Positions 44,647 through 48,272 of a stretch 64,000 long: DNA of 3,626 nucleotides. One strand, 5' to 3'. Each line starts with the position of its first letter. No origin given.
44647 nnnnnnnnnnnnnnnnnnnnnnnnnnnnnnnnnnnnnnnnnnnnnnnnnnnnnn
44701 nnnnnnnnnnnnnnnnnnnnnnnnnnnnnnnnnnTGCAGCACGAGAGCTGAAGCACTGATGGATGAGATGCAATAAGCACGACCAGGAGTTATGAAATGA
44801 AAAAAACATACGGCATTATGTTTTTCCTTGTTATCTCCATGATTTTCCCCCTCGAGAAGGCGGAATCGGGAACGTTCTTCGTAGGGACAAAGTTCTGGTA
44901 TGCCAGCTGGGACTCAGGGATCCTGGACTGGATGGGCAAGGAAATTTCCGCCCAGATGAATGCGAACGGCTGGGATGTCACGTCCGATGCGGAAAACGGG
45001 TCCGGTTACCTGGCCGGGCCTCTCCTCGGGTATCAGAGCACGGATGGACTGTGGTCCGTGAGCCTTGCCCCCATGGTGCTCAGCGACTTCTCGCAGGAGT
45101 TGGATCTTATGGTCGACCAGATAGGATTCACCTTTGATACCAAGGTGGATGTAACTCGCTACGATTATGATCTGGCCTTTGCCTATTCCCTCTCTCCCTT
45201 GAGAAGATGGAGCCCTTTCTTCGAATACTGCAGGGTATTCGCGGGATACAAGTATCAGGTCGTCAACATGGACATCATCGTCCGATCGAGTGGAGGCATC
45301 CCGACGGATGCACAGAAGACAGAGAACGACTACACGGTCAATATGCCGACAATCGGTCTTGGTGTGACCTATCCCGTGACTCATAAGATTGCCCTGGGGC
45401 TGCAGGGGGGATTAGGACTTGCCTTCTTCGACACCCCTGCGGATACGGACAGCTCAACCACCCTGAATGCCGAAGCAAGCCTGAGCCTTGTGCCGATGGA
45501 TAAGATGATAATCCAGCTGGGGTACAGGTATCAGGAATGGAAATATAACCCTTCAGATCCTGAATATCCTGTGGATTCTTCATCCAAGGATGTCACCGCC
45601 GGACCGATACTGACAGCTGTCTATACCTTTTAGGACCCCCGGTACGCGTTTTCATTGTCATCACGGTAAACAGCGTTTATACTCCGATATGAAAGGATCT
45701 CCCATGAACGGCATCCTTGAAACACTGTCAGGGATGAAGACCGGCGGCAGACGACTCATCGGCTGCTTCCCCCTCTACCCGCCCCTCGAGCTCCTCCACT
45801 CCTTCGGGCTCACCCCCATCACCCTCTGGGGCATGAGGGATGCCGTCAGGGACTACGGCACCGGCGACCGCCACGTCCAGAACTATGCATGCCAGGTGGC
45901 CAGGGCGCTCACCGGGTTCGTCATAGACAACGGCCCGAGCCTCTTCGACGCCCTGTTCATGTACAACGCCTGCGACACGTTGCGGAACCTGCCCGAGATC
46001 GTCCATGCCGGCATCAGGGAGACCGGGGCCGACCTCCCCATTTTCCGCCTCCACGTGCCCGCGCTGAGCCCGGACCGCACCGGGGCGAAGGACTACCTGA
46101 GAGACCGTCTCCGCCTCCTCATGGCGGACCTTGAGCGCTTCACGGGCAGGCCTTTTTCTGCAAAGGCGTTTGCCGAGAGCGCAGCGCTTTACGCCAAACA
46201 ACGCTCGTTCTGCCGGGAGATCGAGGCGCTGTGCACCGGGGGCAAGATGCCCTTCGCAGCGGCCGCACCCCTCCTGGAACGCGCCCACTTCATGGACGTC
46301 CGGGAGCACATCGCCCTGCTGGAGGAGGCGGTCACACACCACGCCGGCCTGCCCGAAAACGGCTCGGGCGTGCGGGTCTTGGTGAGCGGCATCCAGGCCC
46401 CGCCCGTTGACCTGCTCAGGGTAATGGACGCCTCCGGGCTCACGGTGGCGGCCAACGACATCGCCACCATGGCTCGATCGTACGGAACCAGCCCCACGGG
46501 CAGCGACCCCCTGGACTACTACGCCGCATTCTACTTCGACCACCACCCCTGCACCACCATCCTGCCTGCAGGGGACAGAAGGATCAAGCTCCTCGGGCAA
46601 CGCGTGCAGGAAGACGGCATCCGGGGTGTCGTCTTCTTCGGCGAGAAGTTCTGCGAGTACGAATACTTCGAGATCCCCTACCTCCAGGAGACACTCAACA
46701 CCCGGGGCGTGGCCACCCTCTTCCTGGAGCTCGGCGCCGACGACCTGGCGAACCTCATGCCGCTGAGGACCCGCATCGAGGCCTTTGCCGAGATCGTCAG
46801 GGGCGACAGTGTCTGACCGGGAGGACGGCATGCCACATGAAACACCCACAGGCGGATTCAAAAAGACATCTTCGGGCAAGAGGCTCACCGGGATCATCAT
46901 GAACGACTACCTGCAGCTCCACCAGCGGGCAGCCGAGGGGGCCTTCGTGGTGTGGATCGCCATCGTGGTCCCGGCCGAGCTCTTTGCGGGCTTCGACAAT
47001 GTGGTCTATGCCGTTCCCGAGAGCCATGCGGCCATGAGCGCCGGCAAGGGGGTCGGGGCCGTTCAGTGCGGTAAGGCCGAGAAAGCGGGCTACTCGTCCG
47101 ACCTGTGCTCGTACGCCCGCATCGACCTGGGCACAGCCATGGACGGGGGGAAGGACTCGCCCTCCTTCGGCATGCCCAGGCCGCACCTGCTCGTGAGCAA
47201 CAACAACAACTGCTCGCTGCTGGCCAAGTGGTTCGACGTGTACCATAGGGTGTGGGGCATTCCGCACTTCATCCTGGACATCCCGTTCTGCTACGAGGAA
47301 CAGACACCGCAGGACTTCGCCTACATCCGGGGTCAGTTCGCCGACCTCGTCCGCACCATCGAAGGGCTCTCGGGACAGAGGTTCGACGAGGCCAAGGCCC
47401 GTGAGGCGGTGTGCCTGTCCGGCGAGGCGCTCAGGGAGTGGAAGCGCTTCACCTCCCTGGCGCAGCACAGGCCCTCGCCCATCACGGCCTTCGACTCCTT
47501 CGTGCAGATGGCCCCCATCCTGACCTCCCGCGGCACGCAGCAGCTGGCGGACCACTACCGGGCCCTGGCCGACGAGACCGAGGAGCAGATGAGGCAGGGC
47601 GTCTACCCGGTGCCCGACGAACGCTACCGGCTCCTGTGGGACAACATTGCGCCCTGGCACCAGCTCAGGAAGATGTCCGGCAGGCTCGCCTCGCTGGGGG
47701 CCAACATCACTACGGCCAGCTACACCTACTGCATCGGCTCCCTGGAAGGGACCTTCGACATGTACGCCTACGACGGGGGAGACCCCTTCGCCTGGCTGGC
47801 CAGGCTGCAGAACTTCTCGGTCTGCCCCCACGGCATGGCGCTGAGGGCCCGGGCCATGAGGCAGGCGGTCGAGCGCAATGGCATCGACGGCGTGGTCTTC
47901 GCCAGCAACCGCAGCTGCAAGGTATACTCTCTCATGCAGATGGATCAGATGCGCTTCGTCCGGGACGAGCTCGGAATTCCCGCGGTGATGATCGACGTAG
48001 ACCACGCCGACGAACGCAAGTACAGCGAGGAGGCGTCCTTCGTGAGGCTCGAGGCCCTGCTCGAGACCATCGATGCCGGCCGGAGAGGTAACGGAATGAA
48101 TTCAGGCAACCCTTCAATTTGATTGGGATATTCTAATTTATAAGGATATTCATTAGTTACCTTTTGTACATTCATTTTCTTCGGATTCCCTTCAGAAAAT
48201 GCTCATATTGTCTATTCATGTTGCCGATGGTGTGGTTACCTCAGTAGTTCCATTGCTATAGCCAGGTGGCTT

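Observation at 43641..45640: AT-richer islet encoding a CsgG-family periplasmic protein and an adjacent small outer-membrane beta-barrel: possible uncharacterised OM secretion/assembly pair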

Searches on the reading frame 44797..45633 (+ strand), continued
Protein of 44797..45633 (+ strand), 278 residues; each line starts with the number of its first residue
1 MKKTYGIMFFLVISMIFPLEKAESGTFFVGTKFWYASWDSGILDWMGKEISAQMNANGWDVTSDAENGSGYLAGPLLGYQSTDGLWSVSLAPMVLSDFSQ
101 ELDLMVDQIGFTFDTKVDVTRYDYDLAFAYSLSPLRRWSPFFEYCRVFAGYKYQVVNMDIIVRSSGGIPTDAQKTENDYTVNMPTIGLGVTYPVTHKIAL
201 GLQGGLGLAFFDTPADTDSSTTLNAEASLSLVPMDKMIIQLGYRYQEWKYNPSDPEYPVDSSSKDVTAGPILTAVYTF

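Call 60: search_protein_families(library=ncbifam, alignment_id=A1, max_evalue=1)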
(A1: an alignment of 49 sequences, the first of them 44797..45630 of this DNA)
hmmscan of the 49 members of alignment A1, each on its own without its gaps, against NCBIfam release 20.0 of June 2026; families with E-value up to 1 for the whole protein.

A. member 1, window:44797-45630:+ (278 aa): 2 families
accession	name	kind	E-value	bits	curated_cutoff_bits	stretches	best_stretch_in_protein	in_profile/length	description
NF052316.1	T9SS_PorG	equivalog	0.088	12.6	130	1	132-213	94-165/209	type IX secretion system protein PorG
NF041027.1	GSU2204_Se_pt_1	equivalog_domain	0.11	11.2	350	1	189-251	506-570/580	GSU2204 family CXXCH-containing (seleno)protein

B. families by the number of members that match (of 49 scanned): 19 families
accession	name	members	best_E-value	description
NF041027.1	GSU2204_Se_pt_1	19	0.0011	GSU2204 family CXXCH-containing (seleno)protein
TIGR04219.1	OMP_w_GlyGly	15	5.1e-05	TIGR04219 family outer membrane beta-barrel protein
TIGR03509.1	OMP_MtrB_PioB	6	9.3e-05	MtrB/PioB family decaheme-associated outer membrane protein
TIGR04327.1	OMP_LA_2444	6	0.0016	LA_2444/LA_4059 family outer membrane protein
TIGR01370.1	TIGR01370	3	0.0064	MJ1477/TM1410 family putative glycoside hydrolase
NF008225.0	PRK10993.1-5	3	0.016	omptin family outer membrane protease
NF008202.0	PRK10959.1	3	0.051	outer membrane protein OmpW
TIGR03519.1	T9SS_PorP_fam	2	0.058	PorP/SprF family type IX secretion system membrane protein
TIGR04429.1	Phr_nterm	1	0.012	Phr family secreted Rap phosphatase inhibitor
TIGR01783.1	TonB-siderophor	1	0.018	TonB-dependent siderophore receptor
NF041049.1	thio_trans_TsuA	1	0.022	thiosulfate utilization transporter TsuA/YeeE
TIGR01786.1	TonB-hemlactrns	1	0.024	TonB-dependent hemoglobin/transferrin/lactoferrin family receptor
TIGR04255.1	sporadTIGR04255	1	0.029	TIGR04255 family protein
NF006917.0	PRK09408.1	1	0.031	outer membrane protein OmpX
NF052316.1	T9SS_PorG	1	0.088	type IX secretion system protein PorG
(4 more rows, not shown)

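Call 61: search_protein_families(library=ncbifam, proteins=[P0248, P0281, P0209, P0256, P0266, P0142, P0185, P0196, P0211, P0236], max_evalue=0.01)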
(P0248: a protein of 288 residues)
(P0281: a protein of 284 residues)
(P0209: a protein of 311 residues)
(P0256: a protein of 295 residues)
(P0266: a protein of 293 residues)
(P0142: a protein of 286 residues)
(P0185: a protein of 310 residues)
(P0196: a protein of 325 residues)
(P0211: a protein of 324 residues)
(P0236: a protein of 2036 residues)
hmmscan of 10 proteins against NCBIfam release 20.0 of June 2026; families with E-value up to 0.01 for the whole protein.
P0248 (288 aa): 0 families

P0281 (284 aa): 1 family
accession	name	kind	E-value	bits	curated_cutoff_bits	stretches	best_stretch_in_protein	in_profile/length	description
TIGR04327.1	OMP_LA_2444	subfamily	0.0014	18.3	120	1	111-145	201-234/291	LA_2444/LA_4059 family outer membrane protein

P0209 (311 aa): 0 families

P0256 (295 aa): 1 family
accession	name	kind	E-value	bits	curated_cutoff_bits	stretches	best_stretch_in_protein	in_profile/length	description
NF049866.1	outer_TDE1717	subfamily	0.0017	18.3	135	1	1-193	1-167/210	TDE1717 family outer membrane beta-barrel protein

P0266 (293 aa): 1 family
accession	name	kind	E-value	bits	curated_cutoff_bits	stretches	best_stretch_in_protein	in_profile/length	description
NF049866.1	outer_TDE1717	subfamily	8e-05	22.7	135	1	1-189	1-170/210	TDE1717 family outer membrane beta-barrel protein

P0142 (286 aa): 1 family
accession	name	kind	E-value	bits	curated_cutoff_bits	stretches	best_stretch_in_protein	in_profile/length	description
NF008225.0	PRK10993.1-5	equivalog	0.0019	17.5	654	0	70-181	147-237/311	omptin family outer membrane protease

P0185 (310 aa): 0 families

P0196 (325 aa): 1 family
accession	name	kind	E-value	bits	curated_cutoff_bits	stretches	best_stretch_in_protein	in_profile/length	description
NF052636.1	Rick_Adr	subfamily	0.00024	20.8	210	0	215-324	124-223/224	adhesin Adr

P0211 (324 aa): 0 families

P0236 (2036 aa): 1 family
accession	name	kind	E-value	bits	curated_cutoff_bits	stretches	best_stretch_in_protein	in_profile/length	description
TIGR01352.1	tonB_Cterm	subfamily_domain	0.0055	17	27.1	0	424-443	13-31/76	TonB family protein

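Call 64: find_related_loci(query=A1, collection=metagenome_contigs, flank=6000)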
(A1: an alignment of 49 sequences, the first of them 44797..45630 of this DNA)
Query A1 (278 aa) in metagenome_contigs; peptide patterns used: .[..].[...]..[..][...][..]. (x = any residue, [..] = any of these).
42 stretches matched a pattern; 27 encode a relative of the query (tblastn E <= 1e-3); 27 distinct loci.
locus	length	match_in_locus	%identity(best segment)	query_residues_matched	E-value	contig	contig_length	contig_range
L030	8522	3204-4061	46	1-278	8e-78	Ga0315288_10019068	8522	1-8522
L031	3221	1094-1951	43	1-278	1e-75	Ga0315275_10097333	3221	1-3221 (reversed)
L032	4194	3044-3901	43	1-278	2e-74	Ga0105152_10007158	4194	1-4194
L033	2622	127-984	43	1-278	2e-75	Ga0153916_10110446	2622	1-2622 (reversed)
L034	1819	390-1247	42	1-278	6e-77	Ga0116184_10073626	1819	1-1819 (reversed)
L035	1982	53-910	43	1-278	2e-75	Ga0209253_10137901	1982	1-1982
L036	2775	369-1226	42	1-278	1e-72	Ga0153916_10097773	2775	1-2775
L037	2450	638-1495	41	1-278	9e-71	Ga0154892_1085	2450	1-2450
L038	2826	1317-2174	41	1-278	3e-70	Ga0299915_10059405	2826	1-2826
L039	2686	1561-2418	40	1-278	6e-62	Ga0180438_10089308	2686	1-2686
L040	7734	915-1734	46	1-278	6e-65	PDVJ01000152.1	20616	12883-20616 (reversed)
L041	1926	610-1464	39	1-278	2e-59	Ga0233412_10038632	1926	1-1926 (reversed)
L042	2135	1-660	44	67-278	9e-58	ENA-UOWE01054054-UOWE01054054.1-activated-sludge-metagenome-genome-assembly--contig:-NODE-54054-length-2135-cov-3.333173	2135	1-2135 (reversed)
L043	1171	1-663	44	66-278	7e-59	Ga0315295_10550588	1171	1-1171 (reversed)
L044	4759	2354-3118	38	23-278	3e-54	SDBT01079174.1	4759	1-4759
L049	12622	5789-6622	34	1-278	9e-48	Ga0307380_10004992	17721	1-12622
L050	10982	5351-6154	38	9-278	1e-47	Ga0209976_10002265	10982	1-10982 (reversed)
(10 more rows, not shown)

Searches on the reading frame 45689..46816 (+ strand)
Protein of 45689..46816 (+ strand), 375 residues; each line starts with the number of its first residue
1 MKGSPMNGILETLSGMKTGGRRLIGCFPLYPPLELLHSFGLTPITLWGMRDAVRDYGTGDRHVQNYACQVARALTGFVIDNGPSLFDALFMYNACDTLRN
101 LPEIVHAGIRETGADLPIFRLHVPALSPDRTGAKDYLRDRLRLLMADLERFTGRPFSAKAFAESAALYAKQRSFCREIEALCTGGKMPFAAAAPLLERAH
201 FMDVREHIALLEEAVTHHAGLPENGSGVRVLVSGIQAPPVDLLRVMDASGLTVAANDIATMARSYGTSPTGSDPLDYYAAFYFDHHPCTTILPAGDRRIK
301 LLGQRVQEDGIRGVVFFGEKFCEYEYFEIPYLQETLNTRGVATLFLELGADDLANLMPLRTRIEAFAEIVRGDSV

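Call 4: search_protein_families(library=pfam, proteins=[window:45689-46816:+], max_evalue=1)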
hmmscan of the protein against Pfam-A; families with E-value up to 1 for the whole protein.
window:45689-46816:+ (375 aa): 1 family
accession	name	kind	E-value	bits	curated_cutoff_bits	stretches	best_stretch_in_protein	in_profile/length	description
PF06050.19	HGD-D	-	2e-54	185.9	28.4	1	29-369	2-341/342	2-hydroxyglutaryl-CoA dehydratase, D-component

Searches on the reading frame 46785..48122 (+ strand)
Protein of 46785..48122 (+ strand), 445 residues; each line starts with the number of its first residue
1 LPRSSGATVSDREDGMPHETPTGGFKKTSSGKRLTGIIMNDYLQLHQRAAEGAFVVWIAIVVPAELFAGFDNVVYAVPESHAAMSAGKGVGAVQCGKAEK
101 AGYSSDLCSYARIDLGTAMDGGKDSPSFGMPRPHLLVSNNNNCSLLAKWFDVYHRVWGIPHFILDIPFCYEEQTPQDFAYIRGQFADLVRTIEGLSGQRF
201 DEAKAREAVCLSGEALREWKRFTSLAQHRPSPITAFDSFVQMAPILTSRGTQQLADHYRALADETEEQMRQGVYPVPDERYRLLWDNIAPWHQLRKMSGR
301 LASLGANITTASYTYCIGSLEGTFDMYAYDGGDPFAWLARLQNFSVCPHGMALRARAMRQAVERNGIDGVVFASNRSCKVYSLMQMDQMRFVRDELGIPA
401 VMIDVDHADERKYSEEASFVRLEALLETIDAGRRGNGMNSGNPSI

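Call 4: search_protein_families(library=pfam, proteins=[window:46785-48122:+], max_evalue=1)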
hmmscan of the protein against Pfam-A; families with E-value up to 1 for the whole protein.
window:46785-48122:+ (445 aa): 1 family
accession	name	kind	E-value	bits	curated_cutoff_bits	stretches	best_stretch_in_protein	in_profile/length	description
PF06050.19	HGD-D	-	2.6e-67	228.2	28.4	1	60-429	2-342/342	2-hydroxyglutaryl-CoA dehydratase, D-component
